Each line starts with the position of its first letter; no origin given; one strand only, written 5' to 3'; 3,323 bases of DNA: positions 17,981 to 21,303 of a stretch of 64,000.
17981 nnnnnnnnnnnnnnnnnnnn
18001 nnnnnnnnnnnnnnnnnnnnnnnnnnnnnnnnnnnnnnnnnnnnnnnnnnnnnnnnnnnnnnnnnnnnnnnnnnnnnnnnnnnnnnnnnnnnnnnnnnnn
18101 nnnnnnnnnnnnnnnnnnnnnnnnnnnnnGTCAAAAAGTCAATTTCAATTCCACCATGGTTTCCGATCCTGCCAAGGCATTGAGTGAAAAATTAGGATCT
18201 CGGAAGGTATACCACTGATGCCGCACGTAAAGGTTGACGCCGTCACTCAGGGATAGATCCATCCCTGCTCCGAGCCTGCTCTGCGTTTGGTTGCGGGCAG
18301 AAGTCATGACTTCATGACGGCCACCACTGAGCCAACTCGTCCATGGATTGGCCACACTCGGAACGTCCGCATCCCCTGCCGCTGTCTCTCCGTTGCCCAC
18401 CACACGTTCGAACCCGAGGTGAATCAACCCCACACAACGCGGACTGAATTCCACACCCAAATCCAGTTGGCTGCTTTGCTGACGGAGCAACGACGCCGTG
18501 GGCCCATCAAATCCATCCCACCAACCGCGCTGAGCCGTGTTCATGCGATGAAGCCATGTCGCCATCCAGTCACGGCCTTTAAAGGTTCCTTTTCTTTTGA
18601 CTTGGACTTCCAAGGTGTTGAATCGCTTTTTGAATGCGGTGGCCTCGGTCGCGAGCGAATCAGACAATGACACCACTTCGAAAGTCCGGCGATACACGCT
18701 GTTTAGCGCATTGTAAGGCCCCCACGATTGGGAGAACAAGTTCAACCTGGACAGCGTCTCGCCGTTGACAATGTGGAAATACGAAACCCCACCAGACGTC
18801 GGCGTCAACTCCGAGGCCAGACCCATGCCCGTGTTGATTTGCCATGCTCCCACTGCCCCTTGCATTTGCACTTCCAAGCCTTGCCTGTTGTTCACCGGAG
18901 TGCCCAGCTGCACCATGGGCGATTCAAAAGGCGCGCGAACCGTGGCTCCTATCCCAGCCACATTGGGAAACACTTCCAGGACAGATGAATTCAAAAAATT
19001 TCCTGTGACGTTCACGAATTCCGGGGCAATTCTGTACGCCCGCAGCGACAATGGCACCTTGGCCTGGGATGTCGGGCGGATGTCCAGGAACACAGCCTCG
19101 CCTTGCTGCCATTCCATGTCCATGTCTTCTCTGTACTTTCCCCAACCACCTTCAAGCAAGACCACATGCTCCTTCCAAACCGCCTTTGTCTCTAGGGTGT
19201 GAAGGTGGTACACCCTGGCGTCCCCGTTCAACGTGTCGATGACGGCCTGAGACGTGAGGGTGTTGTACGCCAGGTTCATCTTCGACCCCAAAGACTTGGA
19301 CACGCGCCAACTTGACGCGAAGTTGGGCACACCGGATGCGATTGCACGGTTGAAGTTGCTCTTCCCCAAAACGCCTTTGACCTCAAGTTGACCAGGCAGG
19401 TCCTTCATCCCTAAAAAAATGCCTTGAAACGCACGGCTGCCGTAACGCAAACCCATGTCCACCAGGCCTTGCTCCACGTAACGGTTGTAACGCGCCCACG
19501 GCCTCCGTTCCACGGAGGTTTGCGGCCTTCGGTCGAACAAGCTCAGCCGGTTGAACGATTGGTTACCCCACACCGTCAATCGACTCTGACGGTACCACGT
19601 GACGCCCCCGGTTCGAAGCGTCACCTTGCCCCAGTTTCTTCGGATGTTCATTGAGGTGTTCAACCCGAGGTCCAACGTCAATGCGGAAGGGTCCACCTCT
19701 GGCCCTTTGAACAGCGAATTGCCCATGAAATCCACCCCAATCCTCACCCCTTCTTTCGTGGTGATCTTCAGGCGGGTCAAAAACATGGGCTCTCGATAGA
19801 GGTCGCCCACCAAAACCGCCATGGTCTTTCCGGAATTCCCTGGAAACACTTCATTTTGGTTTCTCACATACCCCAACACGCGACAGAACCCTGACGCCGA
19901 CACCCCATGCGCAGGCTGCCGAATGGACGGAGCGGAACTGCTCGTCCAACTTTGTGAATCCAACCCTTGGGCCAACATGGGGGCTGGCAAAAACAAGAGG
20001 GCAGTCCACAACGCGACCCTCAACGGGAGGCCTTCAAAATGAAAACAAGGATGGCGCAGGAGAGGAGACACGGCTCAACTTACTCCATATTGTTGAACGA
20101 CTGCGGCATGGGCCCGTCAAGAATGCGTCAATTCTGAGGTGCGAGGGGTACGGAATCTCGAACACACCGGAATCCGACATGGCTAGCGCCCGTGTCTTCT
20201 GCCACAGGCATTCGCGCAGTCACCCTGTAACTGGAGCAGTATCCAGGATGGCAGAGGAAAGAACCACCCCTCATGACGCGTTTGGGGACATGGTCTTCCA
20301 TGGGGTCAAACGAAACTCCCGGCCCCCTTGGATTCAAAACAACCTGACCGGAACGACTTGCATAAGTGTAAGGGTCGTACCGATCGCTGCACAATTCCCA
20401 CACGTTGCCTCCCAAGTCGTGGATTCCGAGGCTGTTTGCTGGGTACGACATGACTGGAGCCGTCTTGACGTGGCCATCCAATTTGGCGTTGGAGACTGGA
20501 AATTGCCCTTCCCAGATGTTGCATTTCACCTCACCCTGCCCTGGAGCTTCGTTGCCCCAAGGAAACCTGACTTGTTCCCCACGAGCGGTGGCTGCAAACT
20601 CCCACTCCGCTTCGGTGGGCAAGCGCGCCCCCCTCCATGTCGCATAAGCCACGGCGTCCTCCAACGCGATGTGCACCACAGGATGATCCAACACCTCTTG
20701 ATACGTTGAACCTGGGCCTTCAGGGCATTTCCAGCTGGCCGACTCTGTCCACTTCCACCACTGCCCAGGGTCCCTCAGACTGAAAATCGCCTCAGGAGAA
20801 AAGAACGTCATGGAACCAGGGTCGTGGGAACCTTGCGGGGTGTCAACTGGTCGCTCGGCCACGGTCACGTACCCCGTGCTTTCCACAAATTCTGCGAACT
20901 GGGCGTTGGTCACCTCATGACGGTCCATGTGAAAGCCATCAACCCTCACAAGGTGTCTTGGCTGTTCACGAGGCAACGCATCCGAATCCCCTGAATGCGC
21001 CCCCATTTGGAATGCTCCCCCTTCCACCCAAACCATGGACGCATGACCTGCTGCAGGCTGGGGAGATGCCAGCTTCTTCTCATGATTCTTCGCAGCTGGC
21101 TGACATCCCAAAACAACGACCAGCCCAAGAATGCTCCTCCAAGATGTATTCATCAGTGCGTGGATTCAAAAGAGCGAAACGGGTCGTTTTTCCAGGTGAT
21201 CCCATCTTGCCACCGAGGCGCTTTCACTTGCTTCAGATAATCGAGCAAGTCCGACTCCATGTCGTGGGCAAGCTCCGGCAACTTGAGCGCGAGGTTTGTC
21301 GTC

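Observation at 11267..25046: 13.8-kb sulfatase/glycosidase operon with no SusC/SusD pair and no regulator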

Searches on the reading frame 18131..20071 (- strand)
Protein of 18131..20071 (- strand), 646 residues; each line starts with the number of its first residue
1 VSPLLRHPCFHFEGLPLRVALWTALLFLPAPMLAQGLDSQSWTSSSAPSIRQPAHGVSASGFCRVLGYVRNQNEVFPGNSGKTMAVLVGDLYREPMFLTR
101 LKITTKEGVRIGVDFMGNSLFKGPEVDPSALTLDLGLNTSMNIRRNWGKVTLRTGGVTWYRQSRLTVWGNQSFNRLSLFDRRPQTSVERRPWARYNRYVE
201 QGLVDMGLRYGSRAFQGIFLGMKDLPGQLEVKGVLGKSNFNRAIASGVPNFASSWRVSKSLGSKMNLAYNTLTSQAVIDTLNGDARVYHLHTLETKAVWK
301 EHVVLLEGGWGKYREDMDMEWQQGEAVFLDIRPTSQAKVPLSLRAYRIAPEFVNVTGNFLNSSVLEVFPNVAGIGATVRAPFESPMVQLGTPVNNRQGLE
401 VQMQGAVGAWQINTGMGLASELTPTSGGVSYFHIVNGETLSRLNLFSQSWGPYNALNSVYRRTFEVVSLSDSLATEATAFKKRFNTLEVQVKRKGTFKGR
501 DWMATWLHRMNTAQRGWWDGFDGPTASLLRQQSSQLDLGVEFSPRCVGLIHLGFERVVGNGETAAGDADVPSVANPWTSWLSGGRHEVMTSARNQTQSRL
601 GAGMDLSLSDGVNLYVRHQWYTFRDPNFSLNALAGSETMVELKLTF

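Call 4: search_protein_families(library=pfam, proteins=[window:18131-20071:-], max_evalue=0.1)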
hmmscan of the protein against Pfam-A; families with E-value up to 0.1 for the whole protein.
window:18131-20071:- (646 aa): 0 families

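Call 7: search_protein_families(library=ncbifam, proteins=[window:18131-20071:-], max_evalue=0.1)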
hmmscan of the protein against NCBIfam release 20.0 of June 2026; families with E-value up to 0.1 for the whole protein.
window:18131-20071:- (646 aa): 1 family
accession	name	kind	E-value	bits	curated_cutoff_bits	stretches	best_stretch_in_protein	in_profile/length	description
TIGR01857.1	FGAM-synthase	equivalog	0.064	10.7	1057.05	1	394-473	646-725/1239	phosphoribosylformylglycinamidine synthase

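Call 8: find_homologous_proteins(query=window:18131-20071:-, max_evalue=0.001)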
Query window:18131-20071:- (646 aa): 595 proteins with E <= 0.001 among 8000 candidates; the best 120 are listed.
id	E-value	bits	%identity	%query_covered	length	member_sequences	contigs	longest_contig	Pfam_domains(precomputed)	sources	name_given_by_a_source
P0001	0.0e+0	1412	96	100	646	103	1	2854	-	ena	-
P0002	0.0e+0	1372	92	100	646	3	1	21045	-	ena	-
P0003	0.0e+0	1371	92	100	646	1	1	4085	-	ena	-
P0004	0.0e+0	1368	92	100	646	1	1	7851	-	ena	-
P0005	0.0e+0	1365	92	100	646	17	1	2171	-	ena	-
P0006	0.0e+0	1360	91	100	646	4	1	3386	-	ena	-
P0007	0.0e+0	1292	86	100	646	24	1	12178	-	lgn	-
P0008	0.0e+0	1228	83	98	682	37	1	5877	-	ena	-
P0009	0.0e+0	1180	92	86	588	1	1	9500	-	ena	-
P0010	9.4e-285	964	67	97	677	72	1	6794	-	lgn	-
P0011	5.5e-282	955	68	94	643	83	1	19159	-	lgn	-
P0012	3.1e-280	949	68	94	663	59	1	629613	-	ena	-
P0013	3.0e-278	942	67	94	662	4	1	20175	-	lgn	-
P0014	2.5e-277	939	67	95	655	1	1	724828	-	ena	-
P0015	2.7e-277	939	67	95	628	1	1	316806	-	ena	-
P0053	7.7e-171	588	46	93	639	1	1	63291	-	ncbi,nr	ncbi:MAG: hypothetical protein CL841_02030 [Crocinitomicaceae bacterium]|nr:hypothetical protein [Cr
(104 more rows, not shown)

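Call 11: find_encoding_contigs(protein=P0012, flank=10000, max_places=2)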
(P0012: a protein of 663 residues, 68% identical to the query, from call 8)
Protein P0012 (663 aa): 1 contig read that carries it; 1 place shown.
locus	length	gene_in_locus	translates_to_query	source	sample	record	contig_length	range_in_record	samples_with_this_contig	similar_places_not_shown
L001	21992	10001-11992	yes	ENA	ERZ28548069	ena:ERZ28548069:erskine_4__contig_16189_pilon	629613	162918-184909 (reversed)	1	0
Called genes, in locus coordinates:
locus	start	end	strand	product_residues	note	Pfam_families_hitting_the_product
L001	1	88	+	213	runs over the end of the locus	-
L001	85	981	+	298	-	-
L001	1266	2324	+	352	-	PF00932:LTD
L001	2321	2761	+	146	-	-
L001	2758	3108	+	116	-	-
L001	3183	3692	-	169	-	-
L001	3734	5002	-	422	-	PF22842:Pel9A-like_beta_helix (weak), PF13229:Beta_helix (faint)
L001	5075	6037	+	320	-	PF18962:Por_Secre_tail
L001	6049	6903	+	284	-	PF00884:Sulfatase, PF01663:Phosphodiest (weak)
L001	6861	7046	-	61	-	-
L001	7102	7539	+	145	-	-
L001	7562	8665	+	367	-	PF00884:Sulfatase, PF01663:Phosphodiest (weak)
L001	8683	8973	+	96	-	-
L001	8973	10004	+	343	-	PF03781:FGE-sulfatase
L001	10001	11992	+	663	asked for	-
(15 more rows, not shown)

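Call 12: find_encoding_contigs(protein=P0053, flank=10000, max_places=2)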
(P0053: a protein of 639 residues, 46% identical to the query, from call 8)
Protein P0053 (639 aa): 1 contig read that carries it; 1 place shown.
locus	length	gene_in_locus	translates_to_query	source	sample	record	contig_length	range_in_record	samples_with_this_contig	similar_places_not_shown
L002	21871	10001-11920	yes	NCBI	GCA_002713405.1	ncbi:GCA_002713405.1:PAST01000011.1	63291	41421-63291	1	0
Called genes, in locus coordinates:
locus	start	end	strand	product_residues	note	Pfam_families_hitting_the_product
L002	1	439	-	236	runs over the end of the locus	-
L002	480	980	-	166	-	PF06172:Cupin_5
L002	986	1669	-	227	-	-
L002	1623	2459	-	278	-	-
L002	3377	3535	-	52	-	-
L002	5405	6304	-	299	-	-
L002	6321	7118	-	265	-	PF04536:TPM_phosphatase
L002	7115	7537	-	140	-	PF04536:TPM_phosphatase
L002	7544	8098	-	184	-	PF04011:LemA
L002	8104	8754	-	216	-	PF04264:YceI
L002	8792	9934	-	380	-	PF03781:FGE-sulfatase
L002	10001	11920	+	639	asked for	-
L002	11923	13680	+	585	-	-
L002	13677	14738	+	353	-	-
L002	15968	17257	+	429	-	-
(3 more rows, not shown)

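Call 23: search_solved_structures(query=A1, max_evalue=10)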
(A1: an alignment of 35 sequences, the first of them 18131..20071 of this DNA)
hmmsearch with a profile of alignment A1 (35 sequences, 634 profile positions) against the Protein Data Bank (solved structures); distinct sequences matched with E-value up to 10: 0.

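Call 30: find_related_loci(query=A1, collection=genome_contigs, flank=10000)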
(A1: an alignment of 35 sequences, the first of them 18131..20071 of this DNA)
Query A1 (646 aa) in genome_contigs; peptide patterns used: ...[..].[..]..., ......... (x = any residue, [..] = any of these).
92 stretches matched a pattern; 79 encode a relative of the query (tblastn E <= 1e-3); 76 distinct loci.
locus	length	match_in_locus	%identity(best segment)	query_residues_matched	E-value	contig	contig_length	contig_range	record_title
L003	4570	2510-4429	83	12-646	0e+0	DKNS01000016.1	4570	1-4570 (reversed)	MAG TPA_asm: Flavobacteriales bacterium UBA7382 UBA7382_contig_107036, whole genome shotgun sequence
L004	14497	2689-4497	68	45-646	0e+0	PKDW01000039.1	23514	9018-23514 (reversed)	MAG: Flavobacteriales bacterium isolate Bacter6 c_000000000350, whole genome shotgun sequence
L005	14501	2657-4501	67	31-646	0e+0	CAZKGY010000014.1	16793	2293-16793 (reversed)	MAG TPA_asm: uncultured Comamonadaceae bacterium isolate binchicken_co76_502 genome assembly, contig: NODE_4087_length_1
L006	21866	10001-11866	66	25-646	0e+0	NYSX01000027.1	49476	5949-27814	MAG: Flavobacteriales bacterium isolate CPC84 MHASMcontig_894624, whole genome shotgun sequence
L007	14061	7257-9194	91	1-646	0e+0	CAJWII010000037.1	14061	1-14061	MAG TPA_asm: uncultured Flavobacteriales bacterium isolate ERR315863_bin.45_MetaBAT_v2.12.1_MAG genome assembly, contig:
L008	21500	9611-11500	53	19-646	0e+0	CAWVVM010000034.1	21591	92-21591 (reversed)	MAG TPA_asm: uncultured Flavobacteriales bacterium isolate ERR3589591_binner12_50 genome assembly, contig: ERZ7463110.22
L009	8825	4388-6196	47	44-646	0e+0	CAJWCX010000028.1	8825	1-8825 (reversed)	MAG TPA_asm: uncultured Flavobacteriales bacterium isolate ERR598992_bin.1_MetaBAT_v2.12.1_MAG genome assembly, contig:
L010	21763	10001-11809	46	44-646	0e+0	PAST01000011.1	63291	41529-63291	MAG: Crocinitomicaceae bacterium isolate SAT175 176426, whole genome shotgun sequence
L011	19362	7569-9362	47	49-646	2e-180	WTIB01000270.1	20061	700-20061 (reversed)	MAG: Crocinitomicaceae bacterium isolate PL36312bin_4 NODE_784_length_20061_cov_12.663501, whole genome shotgun sequence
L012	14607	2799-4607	46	44-646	3e-179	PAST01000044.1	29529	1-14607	MAG: Crocinitomicaceae bacterium isolate SAT175 193574, whole genome shotgun sequence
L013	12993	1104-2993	45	17-646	6e-179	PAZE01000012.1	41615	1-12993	MAG: Crocinitomicaceae bacterium isolate SP82 76569, whole genome shotgun sequence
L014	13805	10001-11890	45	17-646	6e-179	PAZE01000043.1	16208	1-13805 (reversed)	MAG: Crocinitomicaceae bacterium isolate SP82 MHASMcontig_1607059, whole genome shotgun sequence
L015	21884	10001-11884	45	18-646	2e-177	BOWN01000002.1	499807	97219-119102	MAG: Cryomorphaceae bacterium CM1_5m.P23 DNA, sequence2, whole genome shotgun sequence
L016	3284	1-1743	47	66-646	0e+0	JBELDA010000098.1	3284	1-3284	MAG: Crocinitomicaceae bacterium isolate REMEI049_ass_metaspades_bin.35 NODE_35939_length_3284_cov_55.289254, whole geno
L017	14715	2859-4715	45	25-646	2e-176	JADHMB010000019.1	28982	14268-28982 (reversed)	MAG: Flavobacteriales bacterium isolate BS301-5m-G31 BS301-5m-C1879, whole genome shotgun sequence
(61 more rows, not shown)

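Call 36: predict_structure(alignment_id=A1)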
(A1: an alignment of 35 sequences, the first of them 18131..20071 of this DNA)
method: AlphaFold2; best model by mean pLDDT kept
length: 646 residues; sequences in the alignment: 35
mean_pLDDT: 65.5   pTM: 0.67
mean pLDDT of the five models: 65.5, 65.2, 63.2, 62.0, 61.3
residues with pLDDT >= 90: 27; 70-90: 323; 50-70: 124; < 50: 172
segments of 3 or more residues with pLDDT < 50: 1-13, 35-54, 91-93, 119-132, 157-174, 203-214, 353-393, 433-477
pLDDT, mean of each block of 10 residues (from residue 1): 42 57 68 44 35 59 75 63 61 63 78 69 40 63 87 62 33 54 64 78 41 59 88 68 51 79 85 64 65 85 83 74 79 79 76 45 38 32 37 62 81 81 63 45 38 25 25 48 79 90 87 72 68 86 92 81 71 77 76 80 89 87 78 78 82
secondary structure, 60 per line:
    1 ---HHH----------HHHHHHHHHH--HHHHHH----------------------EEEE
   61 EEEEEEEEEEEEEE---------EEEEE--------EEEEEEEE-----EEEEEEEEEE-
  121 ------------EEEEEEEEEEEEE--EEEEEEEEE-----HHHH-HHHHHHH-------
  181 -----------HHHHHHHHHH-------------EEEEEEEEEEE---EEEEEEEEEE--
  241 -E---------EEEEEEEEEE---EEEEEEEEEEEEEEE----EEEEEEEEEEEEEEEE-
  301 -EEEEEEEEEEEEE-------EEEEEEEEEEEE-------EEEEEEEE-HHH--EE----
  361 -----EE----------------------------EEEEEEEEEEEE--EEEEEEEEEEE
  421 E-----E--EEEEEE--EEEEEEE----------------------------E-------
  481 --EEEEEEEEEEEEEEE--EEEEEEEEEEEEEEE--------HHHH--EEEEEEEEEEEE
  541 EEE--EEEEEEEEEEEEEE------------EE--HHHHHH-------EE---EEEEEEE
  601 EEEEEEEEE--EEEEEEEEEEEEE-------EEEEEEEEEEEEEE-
elements in order: H17-26 H29-34 E57-74 E84-88 E97-104 E110-119 E133-145 E148-156 H162-165 H167-173 H192-201 E215-225 E229-238 E252-261 E265-279 E284-299 E302-314 E322-333 E341-348 E396-407 E410-421 E430-435 E438-444 E483-497 E500-514 H523-526 E529-543 E546-559 H576-581 E594-609 E612-624 E632-645

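Call 40: fold_search(model_id=the predicted structure, library=pdb)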
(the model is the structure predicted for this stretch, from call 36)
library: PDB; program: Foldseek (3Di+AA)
matches with E <= 10: 868; with E <= 0.001: 251
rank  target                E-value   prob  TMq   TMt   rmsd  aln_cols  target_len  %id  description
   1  5ldt_A                1.9e-08  1.00  0.26  0.38  19.4       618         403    9  Crystal Structures of MOMP from Campylobacter jejuni (released 2016-10-26)
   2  8jto                  6.2e-08  1.00  0.24  0.37  11.9       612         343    6  Outer membrane porin of Burkholderia pseudomallei (BpsOmp38) in complex with ceftazidime (released 2024-06-26)
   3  2qtk_B                7.2e-08  1.00  0.28  0.41  11.5       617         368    9  Crystal Structure of the outer membrane protein opdK from Pseudomonas aeruginosa (released 2008-06-24)
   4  6eus_A                8.8e-08  1.00  0.25  0.38  14.1       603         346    8  Crystal structure of the outer membrane channel DcaP of Acinetobacter baumannii (released 2018-11-14)
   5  5ldv                  1.3e-07  1.00  0.29  0.43  15.9       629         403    9  Crystal Structures of MOMP from Campylobacter jejuni (released 2016-10-26)
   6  6cd2_C                1.3e-07  1.00  0.34  0.31  12.6       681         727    9  Crystal structure of the PapC usher bound to the chaperone-adhesin PapD-PapG (released 2018-10-03)
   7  4rjw                  1.4e-07  1.00  0.26  0.35  14.2       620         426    8  Crystal structure of Pseudomonas aeruginosa OprO (released 2015-10-21)
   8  8q2o                  1.9e-07  1.00  0.24  0.30  17.1       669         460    8  Structure of alginate transporter AlgE from P. aeruginosa PAO1 by using Se-MAG for the the lipid cubic phase crystalliza (released 2024-05-15)
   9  8wv0_B                2.2e-07  1.00  0.24  0.43  13.2       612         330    8  Outer membrane porin of Burkholderia pseudomallei (BpsOmp38) (released 2024-10-30)
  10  8p98_A                2.3e-07  1.00  0.35  0.36  14.1       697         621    9  BtuB3G3 bound to cyanocobalamin with ordered EL8 (released 2023-08-16)
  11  8rqp                  2.3e-07  1.00  0.25  0.32  16.6       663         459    8  In meso structure of the alginate exporter, AlgE, from Pseudomonas aeruginosa in 7.10 monoacylglycerol (released 2024-04-03)
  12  3t24_C                2.7e-07  1.00  0.27  0.40  11.9       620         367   10  Crystal structure of Pseudomonas aeruginosa OpdQ (released 2012-02-08)
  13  5mdq_A                3.2e-07  1.00  0.27  0.43  14.8       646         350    9  Crystal structure of outer membrane expressed Chitoporin VhChip from Vibrio harveyi (released 2017-12-20)
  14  8wv0_A                3.3e-07  1.00  0.25  0.39  12.7       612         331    6  Outer membrane porin of Burkholderia pseudomallei (BpsOmp38) (released 2024-10-30)
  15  2y2x_B                3.5e-07  1.00  0.28  0.41  11.9       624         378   10  Crystal Structure of Pseudomonas Aeruginosa OpdK with Vanillate (released 2011-12-28)
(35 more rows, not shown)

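Call 98: search_protein_families(library=pfam, alignment_id=A5, max_evalue=0.00001)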
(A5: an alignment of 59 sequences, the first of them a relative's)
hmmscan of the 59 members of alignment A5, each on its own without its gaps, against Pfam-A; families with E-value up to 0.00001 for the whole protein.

A. member 1, L061:2943-3782:- (279 aa): 1 family
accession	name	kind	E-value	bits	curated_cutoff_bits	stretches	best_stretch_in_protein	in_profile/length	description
PF00850.24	Hist_deacetyl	-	1.1e-57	196.1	27.9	1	4-262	8-289/298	Histone deacetylase domain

B. families by the number of members that match (of 59 scanned): 64 families (the first 25 are shown)
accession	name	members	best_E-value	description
PF00933.27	Glyco_hydro_3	5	1.6e-72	Glycosyl hydrolase family 3 N terminal domain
PF03441.19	FAD_binding_7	4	9.3e-70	FAD binding domain of DNA photolyase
PF01915.27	Glyco_hydro_3_C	4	2.9e-51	Glycosyl hydrolase family 3 C-terminal domain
PF14310.12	Fn3-like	4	2.1e-25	Fibronectin type III-like domain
PF00884.28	Sulfatase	3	7.2e-36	Sulfatase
PF04264.18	YceI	3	1.8e-32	YceI-like domain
PF00005.33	ABC_tran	3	2.3e-31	ABC transporter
PF16347.10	SGSH_C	3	2.1e-17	N-sulphoglucosamine sulphohydrolase, C-terminal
PF01663.27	Phosphodiest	3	5.1e-13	Type I phosphodiesterase / nucleotide pyrophosphatase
PF01619.24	Pro_dh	2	9.1e-76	Proline dehydrogenase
PF00850.24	Hist_deacetyl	2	1.1e-57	Histone deacetylase domain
PF07992.20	Pyr_redox_2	2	1.6e-45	Pyridine nucleotide-disulphide oxidoreductase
PF13738.12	Pyr_redox_3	2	7.6e-19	Pyridine nucleotide-disulphide oxidoreductase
PF01613.24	Flavin_Reduct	2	1.1e-16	Flavin reductase like domain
PF00070.33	Pyr_redox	2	8.7e-16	Pyridine nucleotide-disulphide oxidoreductase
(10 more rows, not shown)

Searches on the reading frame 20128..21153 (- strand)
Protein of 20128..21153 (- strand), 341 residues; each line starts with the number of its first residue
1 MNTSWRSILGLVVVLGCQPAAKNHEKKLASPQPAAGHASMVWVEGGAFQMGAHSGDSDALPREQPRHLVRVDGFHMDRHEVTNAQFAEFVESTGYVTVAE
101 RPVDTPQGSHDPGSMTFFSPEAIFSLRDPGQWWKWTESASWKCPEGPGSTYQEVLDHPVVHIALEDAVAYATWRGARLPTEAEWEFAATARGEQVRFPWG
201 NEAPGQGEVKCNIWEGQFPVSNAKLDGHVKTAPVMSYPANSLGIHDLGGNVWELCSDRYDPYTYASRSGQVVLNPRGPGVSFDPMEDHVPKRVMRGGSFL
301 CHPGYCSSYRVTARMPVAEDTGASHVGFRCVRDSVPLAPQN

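Call 4: search_protein_families(library=pfam, proteins=[window:20128-21153:-], max_evalue=0.1)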
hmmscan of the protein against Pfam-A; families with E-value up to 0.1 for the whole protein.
window:20128-21153:- (341 aa): 2 families
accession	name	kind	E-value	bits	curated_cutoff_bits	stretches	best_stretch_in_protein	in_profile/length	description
PF03781.23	FGE-sulfatase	-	2.3e-72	244.2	23.3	1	38-332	3-255/255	Sulfatase-modifying factor enzyme 1-like domain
PF25073.1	DUF7797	-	0.038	14.1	27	1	169-192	29-52/60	Domain of unknown function (DUF7797)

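Call 7: search_protein_families(library=ncbifam, proteins=[window:20128-21153:-], max_evalue=0.1)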
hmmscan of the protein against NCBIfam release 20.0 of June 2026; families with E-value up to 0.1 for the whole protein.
window:20128-21153:- (341 aa): 8 families
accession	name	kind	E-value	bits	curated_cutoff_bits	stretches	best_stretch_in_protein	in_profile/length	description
TIGR03525.2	GldK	equivalog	1.4e-34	120.1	350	2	174-334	254-407/408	T9SS ring complex lipoprotein PorK/GldK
TIGR03440.2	egtB_TIGR03440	equivalog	2e-30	106.2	360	1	15-306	147-391/413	ergothioneine biosynthesis protein EgtB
NF041186.1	SenA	equivalog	1.5e-27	97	420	1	29-263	159-326/382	selenoneine synthase SenA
NF051459.1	pyoverdine_PvdO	equivalog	1.5e-16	60.3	500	2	149-333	110-279/280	dihydropyoverdine dehydrogenase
TIGR03524.1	GldJ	equivalog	1.8e-14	53.4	458.2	2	176-261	264-367/559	gliding motility lipoprotein GldJ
TIGR04344.1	ovoA_Nterm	equivalog_domain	1.4e-11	43.9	400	1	33-264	183-389/444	5-histidylcysteine sulfoxide synthase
TIGR03530.1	GldJ_short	equivalog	2.3e-11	43.2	382.9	2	221-331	279-389/396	gliding motility lipoprotein GldJ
TIGR02171.1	Fb_sc_TIGR02171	subfamily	1.3e-09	36.6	544.35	1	172-336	155-285/912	TIGR02171 family lipoprotein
